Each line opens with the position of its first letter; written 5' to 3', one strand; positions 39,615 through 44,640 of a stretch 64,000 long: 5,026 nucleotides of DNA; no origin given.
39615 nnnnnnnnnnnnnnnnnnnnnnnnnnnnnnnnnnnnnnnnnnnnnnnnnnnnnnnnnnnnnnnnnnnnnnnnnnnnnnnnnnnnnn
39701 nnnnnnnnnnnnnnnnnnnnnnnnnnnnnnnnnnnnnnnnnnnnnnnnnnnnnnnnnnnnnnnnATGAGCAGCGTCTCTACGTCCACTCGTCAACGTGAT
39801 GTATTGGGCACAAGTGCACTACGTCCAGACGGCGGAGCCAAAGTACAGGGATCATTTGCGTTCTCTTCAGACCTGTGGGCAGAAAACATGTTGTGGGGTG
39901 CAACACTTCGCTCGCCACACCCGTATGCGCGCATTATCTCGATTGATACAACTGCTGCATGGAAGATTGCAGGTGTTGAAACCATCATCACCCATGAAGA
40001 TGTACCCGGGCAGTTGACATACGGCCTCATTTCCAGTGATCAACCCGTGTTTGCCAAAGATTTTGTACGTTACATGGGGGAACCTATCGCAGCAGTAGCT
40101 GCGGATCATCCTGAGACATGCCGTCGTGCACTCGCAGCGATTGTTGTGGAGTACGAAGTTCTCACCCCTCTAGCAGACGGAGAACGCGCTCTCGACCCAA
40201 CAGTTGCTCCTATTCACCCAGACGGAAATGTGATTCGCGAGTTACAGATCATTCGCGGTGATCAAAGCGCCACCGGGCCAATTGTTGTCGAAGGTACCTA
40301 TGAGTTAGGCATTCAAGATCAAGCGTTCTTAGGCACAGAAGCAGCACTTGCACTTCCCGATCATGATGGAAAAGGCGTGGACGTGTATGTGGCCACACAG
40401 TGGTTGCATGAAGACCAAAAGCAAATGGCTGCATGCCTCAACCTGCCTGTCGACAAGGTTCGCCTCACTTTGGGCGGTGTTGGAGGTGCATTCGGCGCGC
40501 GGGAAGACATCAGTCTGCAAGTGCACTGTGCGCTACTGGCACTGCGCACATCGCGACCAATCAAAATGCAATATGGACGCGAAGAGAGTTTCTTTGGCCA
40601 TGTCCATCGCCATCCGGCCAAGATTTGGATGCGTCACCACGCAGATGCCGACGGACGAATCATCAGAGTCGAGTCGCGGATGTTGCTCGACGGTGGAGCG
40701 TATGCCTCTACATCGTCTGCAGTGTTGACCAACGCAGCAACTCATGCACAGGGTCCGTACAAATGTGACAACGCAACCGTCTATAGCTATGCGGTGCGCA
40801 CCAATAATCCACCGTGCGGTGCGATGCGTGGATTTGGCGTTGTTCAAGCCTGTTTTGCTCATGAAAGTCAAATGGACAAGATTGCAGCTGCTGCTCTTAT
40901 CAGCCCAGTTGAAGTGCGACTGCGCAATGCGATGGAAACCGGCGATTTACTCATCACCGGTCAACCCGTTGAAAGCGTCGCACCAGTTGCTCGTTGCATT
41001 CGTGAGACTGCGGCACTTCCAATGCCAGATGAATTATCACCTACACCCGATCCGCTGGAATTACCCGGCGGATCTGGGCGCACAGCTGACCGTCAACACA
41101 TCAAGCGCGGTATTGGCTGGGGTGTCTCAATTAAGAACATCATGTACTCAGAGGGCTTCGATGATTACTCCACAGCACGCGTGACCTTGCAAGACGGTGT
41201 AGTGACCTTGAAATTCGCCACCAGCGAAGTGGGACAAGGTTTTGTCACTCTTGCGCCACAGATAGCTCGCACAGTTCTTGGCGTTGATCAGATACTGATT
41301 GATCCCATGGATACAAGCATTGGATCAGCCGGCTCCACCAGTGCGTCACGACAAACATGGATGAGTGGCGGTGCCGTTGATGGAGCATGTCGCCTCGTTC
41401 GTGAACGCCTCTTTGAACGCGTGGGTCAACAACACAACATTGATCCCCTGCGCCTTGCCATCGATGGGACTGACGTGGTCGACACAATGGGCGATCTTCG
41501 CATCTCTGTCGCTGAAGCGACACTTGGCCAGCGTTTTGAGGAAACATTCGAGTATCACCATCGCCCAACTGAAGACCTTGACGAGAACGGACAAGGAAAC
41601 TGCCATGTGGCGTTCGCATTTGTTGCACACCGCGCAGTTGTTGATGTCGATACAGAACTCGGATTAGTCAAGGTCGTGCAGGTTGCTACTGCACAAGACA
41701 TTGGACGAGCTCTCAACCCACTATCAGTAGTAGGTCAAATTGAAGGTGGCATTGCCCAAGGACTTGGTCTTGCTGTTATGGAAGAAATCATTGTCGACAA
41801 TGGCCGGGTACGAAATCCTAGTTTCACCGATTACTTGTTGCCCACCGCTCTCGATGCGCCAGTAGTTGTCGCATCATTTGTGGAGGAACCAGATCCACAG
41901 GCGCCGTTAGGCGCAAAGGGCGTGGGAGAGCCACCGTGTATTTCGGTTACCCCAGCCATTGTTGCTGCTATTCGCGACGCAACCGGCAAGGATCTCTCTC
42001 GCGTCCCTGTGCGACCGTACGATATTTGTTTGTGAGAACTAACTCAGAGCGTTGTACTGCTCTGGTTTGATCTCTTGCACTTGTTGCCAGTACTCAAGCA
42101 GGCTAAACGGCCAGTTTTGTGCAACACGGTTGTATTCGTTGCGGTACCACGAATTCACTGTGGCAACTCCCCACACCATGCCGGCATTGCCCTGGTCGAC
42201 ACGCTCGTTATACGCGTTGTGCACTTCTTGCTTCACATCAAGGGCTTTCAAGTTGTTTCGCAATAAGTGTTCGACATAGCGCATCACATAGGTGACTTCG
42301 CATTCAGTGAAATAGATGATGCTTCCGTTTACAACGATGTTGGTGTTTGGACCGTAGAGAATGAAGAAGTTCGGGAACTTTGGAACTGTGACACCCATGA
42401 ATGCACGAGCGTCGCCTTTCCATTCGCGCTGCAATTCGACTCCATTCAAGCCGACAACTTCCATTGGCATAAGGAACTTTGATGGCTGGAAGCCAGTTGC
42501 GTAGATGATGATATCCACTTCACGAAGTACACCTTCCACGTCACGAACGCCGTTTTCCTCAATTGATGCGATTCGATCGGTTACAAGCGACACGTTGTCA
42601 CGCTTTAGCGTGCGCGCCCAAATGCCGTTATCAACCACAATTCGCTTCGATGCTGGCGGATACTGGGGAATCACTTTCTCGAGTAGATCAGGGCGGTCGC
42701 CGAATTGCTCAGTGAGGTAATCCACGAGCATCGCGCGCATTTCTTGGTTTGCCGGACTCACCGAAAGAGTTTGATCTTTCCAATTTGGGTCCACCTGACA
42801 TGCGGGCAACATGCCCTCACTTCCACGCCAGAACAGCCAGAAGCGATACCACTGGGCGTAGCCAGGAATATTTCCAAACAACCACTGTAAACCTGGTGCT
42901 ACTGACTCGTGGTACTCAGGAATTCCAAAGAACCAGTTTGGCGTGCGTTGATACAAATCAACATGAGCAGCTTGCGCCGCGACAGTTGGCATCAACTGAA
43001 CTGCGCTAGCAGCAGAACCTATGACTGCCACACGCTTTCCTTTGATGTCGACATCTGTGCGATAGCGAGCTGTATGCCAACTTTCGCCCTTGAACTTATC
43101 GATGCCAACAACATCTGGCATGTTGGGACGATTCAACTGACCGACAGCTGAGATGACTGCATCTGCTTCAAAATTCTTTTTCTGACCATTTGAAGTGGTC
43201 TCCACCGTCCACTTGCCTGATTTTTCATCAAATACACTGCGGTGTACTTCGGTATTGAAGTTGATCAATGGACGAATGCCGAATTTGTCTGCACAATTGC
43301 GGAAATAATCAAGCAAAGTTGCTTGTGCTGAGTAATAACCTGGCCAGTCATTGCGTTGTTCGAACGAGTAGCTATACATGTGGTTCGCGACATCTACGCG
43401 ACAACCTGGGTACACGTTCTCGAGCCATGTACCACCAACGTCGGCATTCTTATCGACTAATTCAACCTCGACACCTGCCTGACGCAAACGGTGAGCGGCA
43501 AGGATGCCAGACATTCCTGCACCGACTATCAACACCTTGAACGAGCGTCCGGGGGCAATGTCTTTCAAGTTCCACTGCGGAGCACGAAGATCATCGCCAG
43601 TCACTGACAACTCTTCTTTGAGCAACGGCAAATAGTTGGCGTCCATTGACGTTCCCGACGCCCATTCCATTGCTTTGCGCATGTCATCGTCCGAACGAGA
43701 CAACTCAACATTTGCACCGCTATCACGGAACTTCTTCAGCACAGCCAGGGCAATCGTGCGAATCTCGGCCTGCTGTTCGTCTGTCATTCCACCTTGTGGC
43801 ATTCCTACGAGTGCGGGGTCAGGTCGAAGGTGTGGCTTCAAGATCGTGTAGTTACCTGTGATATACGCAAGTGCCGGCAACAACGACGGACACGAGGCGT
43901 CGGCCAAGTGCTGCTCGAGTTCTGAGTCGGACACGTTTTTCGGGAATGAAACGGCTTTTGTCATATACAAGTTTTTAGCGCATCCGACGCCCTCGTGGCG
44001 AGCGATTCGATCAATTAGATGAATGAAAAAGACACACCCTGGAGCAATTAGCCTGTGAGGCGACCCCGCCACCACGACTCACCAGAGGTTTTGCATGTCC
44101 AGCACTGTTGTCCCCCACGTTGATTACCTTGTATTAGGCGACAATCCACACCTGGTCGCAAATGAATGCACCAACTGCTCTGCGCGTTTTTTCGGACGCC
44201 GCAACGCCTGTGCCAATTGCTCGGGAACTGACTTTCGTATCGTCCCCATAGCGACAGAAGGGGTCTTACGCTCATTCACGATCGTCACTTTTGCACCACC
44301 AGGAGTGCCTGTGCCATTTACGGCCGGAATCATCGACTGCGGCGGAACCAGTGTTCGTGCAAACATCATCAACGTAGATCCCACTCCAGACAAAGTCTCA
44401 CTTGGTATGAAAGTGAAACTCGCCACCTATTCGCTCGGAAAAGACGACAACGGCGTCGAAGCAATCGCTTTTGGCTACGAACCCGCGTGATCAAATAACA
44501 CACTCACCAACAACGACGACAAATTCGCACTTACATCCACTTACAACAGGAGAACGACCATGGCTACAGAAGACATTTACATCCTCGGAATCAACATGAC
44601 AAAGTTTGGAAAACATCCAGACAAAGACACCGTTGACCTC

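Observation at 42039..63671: Paralog-amplified island: four BVMOs, two esterases, four binding proteins, a fused ABC importer and a DUF35/thiolase/EthD unit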

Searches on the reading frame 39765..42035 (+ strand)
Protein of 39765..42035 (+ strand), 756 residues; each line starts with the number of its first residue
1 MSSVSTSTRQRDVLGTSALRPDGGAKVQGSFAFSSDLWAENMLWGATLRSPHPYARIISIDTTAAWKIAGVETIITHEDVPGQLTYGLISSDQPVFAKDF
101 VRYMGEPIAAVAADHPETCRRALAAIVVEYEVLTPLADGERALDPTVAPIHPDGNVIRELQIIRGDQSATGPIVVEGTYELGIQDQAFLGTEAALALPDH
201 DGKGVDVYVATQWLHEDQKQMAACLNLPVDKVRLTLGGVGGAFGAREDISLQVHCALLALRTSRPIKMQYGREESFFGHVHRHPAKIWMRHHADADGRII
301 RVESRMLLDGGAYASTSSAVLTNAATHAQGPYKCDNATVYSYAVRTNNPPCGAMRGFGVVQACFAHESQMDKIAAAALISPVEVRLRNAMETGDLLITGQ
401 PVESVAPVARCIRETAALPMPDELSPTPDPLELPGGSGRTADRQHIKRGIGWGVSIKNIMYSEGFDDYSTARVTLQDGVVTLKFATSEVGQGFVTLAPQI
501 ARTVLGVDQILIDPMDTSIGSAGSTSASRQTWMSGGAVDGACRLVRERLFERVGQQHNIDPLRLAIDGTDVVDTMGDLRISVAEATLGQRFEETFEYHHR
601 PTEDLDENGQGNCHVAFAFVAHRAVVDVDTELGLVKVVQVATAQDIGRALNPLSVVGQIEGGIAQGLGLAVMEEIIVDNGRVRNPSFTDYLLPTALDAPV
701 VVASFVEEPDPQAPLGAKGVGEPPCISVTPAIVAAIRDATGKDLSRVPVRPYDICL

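Call 36: search_protein_families(library=pfam, proteins=[window:39765-42035:+], max_evalue=0.00001)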
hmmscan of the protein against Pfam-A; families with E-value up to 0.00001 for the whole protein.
window:39765-42035:+ (756 aa): 3 families
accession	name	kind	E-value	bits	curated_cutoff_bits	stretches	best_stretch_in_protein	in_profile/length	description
PF02738.23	MoCoBD_1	-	3.9e-66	223.1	27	1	165-389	16-244/244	Molybdopterin cofactor-binding domain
PF20256.3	MoCoBD_2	-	4.1e-57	194.3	27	1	442-699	19-283/283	Molybdopterin cofactor-binding domain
PF01315.27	Ald_Xan_dh_C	-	8.4e-28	97.3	31.3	1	29-133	2-109/110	Aldehyde oxidase and xanthine dehydrogenase, a/b hammerhead domain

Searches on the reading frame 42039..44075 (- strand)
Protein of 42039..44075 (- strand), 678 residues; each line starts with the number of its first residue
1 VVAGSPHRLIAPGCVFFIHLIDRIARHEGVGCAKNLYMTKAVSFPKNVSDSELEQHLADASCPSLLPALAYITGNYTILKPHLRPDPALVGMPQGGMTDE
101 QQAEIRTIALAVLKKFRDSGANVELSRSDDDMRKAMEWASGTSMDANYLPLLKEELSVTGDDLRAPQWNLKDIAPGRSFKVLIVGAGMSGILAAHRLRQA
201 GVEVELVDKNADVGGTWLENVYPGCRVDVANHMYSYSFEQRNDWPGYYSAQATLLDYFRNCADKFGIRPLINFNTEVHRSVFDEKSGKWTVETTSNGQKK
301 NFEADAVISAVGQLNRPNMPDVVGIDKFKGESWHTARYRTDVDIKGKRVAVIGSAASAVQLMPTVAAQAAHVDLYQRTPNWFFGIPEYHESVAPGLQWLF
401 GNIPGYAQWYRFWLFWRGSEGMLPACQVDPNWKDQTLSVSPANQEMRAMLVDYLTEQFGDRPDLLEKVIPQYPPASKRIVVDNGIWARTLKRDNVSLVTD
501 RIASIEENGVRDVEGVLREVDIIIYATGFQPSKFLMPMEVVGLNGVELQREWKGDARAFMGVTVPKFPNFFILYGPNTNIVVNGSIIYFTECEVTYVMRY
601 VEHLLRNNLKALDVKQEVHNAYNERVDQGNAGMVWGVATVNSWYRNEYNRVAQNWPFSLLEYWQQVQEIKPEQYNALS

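Call 3: search_protein_families(library=pfam, proteins=[window:42039-44075:-])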
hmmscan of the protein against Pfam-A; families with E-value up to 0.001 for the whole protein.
window:42039-44075:- (678 aa): 11 families
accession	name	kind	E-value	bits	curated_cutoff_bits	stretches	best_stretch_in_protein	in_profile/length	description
PF00743.25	FMO-like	-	1.6e-24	86.7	22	1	180-383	3-220/532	Flavin-binding monooxygenase-like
PF13738.12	Pyr_redox_3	-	8.8e-19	68.3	30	1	182-394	1-212/305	Pyridine nucleotide-disulphide oxidoreductase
PF07992.20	Pyr_redox_2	-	3.9e-16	59.8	26.1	1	179-381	1-177/291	Pyridine nucleotide-disulphide oxidoreductase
PF13450.12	NAD_binding_8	-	1.5e-13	51.2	21.9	1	183-235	1-53/68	NAD(P)-binding Rossmann-like domain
PF01266.30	DAO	-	1.4e-10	41.7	27.9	1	180-216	1-38/353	FAD dependent oxidoreductase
PF13434.12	Lys_Orn_oxgnase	-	8.2e-09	35.5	21.3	1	256-374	99-216/339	L-lysine 6-monooxygenase/L-ornithine 5-monooxygenase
PF01494.25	FAD_binding_3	-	1.6e-06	28.1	22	1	180-212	3-35/349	FAD binding domain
PF03486.20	HI0933_like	-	1.8e-05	24.8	50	1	180-214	2-36/244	HI0933-like protein Rossmann domain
PF12831.13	FAD_oxidored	-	3.5e-05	23.7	27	1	181-219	2-40/416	FAD dependent oxidoreductase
PF00890.30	FAD_binding_2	-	0.00013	21.7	20.4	1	181-216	2-37/414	FAD binding domain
PF13454.12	NAD_binding_9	-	0.00022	21.7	21.8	0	183-251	2-75/155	FAD-NAD(P)-binding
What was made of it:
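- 42039..43964 (-): Long (641-aa) HAPMO-like type I BVMO with an N-terminal extension of about 140 aa. The open frame runs on to a GTG at 44075. Pfam FMO-like and Pyr_redox_3 (call 3).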

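Call 8: search_protein_families(library=ncbifam, proteins=[window:42039-44075:-], max_evalue=0.01)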
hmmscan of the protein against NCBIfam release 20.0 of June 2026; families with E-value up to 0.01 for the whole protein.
window:42039-44075:- (678 aa): 70 families (the best 25 are shown)
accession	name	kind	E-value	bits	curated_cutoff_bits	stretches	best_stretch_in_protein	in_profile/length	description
NF045818.1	Neo-PentlctneDsynPtlE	equivalog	1.9e-50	171.6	1100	2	157-380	29-260/587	neopentalenolactone/pentalenolactone D synthase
NF040505.1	ArsO_flavin_mono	equivalog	4.4e-28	98.7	425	1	180-381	2-195/346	ArsO family NAD(P)H-dependent flavin-containing monooxygenase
NF058570.1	trimeth_mono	equivalog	3.5e-19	69.3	675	1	236-392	81-241/443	trimethylamine monooxygenase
TIGR04018.1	Bthiol_YpdA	hypoth_equivalog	1.1e-10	40.9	339.9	1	254-379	72-185/316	YpdA family putative bacillithiol disulfide reductase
NF009410.0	PRK12771.1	subfamily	1.9e-10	40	516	1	159-216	119-176/566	NAD(P)-binding protein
TIGR04046.1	MSMEG_0569_nitr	hypoth_equivalog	5.1e-09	35.6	498.35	1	180-364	2-179/400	MSMEG_0569 family flavin-dependent oxidoreductase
NF009409.0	PRK12770.1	subfamily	1.5e-08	34.1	343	1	171-218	11-58/360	putative glutamate synthase subunit beta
NF004943.0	PRK06292.2-1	equivalog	2.2e-07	30.1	432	1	179-219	4-44/456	dihydrolipoyl dehydrogenase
TIGR01292.1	TRX_reduct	equivalog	4.9e-07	28.8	343.45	1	180-377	2-172/300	thioredoxin-disulfide reductase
NF005545.0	PRK07208.1-1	equivalog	5e-07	28.5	451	1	179-234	8-64/504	hypothetical protein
TIGR03467.1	HpnE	equivalog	5.4e-07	29.3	283.05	1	181-234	1-56/430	hydroxysqualene dehydroxylase HpnE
TIGR03197.1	MnmC_Cterm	equivalog_domain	2.8e-06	26.7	174.2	1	180-214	1-35/400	FAD-dependent 5-carboxymethylaminomethyl-2-thiouridine(34) oxidoreductase MnmC1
TIGR01318.1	gltD_gamma_fam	subfamily_domain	3.6e-06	25.8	482.95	1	170-216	134-179/467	glutamate synthase, small subunit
NF005313.0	PRK06847.1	subfamily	5.5e-06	25.6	372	1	180-212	6-38/375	hypothetical protein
NF005547.0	PRK07208.1-3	equivalog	6.1e-06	25.2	380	1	180-232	6-58/465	hypothetical protein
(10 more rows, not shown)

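Call 10: search_solved_structures(query=window:42039-44075:-, max_evalue=1e-10)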
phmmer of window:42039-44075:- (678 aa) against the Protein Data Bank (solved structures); distinct sequences matched with E-value up to 1e-10: 60.
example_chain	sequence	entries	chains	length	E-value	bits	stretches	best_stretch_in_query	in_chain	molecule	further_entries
2ylz_A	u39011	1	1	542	3.2e-61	210.7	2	175-388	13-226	PHENYLACETONE MONOOXYGENASE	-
1w4x_A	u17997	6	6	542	4.2e-61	210.3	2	175-388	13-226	PHENYLACETONE MONOOXYGENASE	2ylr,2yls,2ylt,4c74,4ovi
4d03_A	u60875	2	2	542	8.5e-61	209.3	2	175-388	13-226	PHENYLACETONE MONOOXYGENASE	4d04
2ylw_A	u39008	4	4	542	1.1e-60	208.9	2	175-388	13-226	PHENYLACETONE MONOOXYGENASE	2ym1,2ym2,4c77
4ap3_A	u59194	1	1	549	2.9e-60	207.5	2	177-382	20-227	STEROID MONOOXYGENASE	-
4ap1_A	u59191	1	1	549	3.9e-60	207.1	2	177-382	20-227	STEROID MONOOXYGENASE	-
4aos_A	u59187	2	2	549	3.9e-60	207.1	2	177-382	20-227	STEROID MONOOXYGENASE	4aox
2ylx_A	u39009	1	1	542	4e-60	207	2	175-388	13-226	PHENYLACETONE MONOOXYGENASE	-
8xg7_A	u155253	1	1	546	4.4e-60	206.9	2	175-388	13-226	Phenylacetone monooxygenase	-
8xg8_A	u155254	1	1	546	4.6e-60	206.8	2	175-388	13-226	Phenylacetone monooxygenase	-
8xg9_A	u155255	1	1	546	5.4e-60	206.6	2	175-388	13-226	Phenylacetone monooxygenase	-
3uov_A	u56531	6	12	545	1.9e-56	194.9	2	178-383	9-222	OTEMO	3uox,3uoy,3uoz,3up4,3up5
8wkc_A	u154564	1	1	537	1.3e-55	192.1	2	175-383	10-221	Putative monooxygenase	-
9orn_A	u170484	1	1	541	2.7e-55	191.1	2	178-383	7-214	Putative flavin-binding monooxygenase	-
6a37_A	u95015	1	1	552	3e-55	191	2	178-383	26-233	Putative flavin-binding monooxygenase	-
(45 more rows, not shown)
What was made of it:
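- On Type I (FAD/NADPH) Baeyer-Villiger monooxygenases: Long enzyme: E = 3e-61 to PAMO, matched in two stretches (call 10).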

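Call 46: find_homologous_proteins(query=window:42039-43964:-, max_evalue=1e-20)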
Query window:42039-43964:- (641 aa): 7819 proteins with E <= 1e-20 among 8000 candidates; the best 120 are listed.
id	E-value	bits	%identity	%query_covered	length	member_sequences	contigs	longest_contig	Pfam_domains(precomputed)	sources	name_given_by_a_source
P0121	0.0e+0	1422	94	100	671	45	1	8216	PF01266.31,PF13434.13,PF00743.26,PF13450.13,PF07992.21,PF13738.13,PF03486.21,PF01494.26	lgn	-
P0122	0.0e+0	1226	79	100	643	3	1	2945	PF01266.31,PF13434.13,PF00743.26,PF13450.13,PF00890.31,PF07992.21,PF13738.13,PF03486.21,PF01494.26,PF12831.14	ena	-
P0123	0.0e+0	1224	79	100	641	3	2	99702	PF01266.31,PF13434.13,PF00743.26,PF01593.31,PF13450.13,PF00890.31,PF07992.21,PF13738.13,PF01494.26,PF12831.14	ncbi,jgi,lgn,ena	-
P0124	5.8e-273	925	61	99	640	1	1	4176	PF00743.26,PF13450.13,PF07992.21,PF00070.34,PF03486.21,PF13454.13,PF01134.29,PF01494.26,PF01266.31,PF13434.13,PF00890.31,PF13738.13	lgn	-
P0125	9.4e-269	911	60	99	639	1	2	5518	PF01266.31,PF13434.13,PF00743.26,PF01593.31,PF13450.13,PF00890.31,PF07992.21,PF13738.13,PF13454.13,PF01494.26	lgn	-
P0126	8.5e-268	908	60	99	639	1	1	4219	PF01266.31,PF13434.13,PF00743.26,PF01593.31,PF13450.13,PF00890.31,PF07992.21,PF13738.13,PF03486.21,PF13454.13,PF01494.26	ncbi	-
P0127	5.8e-261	886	59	98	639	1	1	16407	PF01266.31,PF13434.13,PF00743.26,PF01593.31,PF13450.13,PF07992.21,PF13738.13,PF13454.13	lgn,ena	-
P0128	5.2e-260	882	59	98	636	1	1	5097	PF00743.26,PF13450.13,PF07992.21,PF00070.34,PF03486.21,PF01134.29,PF01494.26,PF12831.14,PF01946.24,PF01266.31,PF13434.13,PF01593.31,PF13738.13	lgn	-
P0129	5.5e-260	882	60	94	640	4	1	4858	PF01266.31,PF13434.13,PF00743.26,PF01593.31,PF13450.13,PF00890.31,PF07992.21,PF13738.13,PF03486.21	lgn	-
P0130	1.1e-257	875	58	98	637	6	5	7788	PF01266.31,PF13434.13,PF00743.26,PF13450.13,PF07992.21,PF00070.34,PF13738.13,PF03486.21,PF13454.13,PF01134.29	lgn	-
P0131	9.2e-257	872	60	95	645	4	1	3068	PF01266.31,PF13434.13,PF00743.26,PF01593.31,PF13450.13,PF07992.21,PF13738.13,PF13454.13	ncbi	-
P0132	2.0e-256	871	59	98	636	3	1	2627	PF01266.31,PF13434.13,PF00743.26,PF13450.13,PF07992.21,PF13738.13,PF03486.21,PF13454.13,PF12831.14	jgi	jgi:4-hydroxyacetophenone monooxygenase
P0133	5.4e-254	863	58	99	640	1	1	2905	PF01266.31,PF00743.26,PF01593.31,PF13450.13,PF07992.21,PF13738.13,PF13454.13,PF01494.26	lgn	-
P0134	2.0e-253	861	59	94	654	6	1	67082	PF01266.31,PF13434.13,PF00743.26,PF01593.31,PF13450.13,PF00890.31,PF07992.21,PF13738.13,PF03486.21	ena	-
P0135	5.7e-252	856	57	98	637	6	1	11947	PF01266.31,PF13434.13,PF00743.26,PF13450.13,PF07992.21,PF00070.34,PF13738.13,PF03486.21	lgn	-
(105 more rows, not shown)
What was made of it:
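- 42039..43964 (-): Thousands of homologs at 53-60% identity, many named 4-hydroxyacetophenone monooxygenase by JGI (call 46).
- Closest known: BVMO + esterase ketone-catabolism pairs: acmAB. Same: The long BVMO here belongs to the family that JGI names 4-hydroxyacetophenone monooxygenase (call 46).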

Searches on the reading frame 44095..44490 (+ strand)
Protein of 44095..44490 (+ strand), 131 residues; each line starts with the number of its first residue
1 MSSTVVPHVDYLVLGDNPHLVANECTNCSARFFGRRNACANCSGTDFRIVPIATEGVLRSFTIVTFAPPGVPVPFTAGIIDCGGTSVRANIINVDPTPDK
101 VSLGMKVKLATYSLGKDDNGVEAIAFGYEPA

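Call 3: search_protein_families(library=pfam, proteins=[window:44095-44490:+])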
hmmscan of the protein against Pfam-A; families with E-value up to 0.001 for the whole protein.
window:44095-44490:+ (131 aa): 2 families
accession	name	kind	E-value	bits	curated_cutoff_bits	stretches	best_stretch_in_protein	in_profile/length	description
PF01796.24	OB_ChsH2_C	-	1.3e-10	41.5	27.1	1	50-110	2-63/65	ChsH2, C-terminal OB-fold domain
PF12172.15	zf-ChsH2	-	0.00019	21.6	23.2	1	16-47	5-36/37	ChsH2, rubredoxin-like zinc ribbon domain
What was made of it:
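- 44095..44490 (+): DUF35 protein (OB fold plus zinc ribbon), divergent from the long BVMO. PF01796, E = 1.3e-10, and PF12172 (call 3).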

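Call 8: search_protein_families(library=ncbifam, proteins=[window:44095-44490:+], max_evalue=0.01)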
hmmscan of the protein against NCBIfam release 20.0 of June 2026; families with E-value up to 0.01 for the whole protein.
window:44095-44490:+ (131 aa): 1 family
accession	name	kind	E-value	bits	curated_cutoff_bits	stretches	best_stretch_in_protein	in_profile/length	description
NF053627.1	BnzsclthlBbsAGT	equivalog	2.9e-11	43.6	250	1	15-126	31-140/145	benzoylsuccinyl-CoA thiolase subunit BbsA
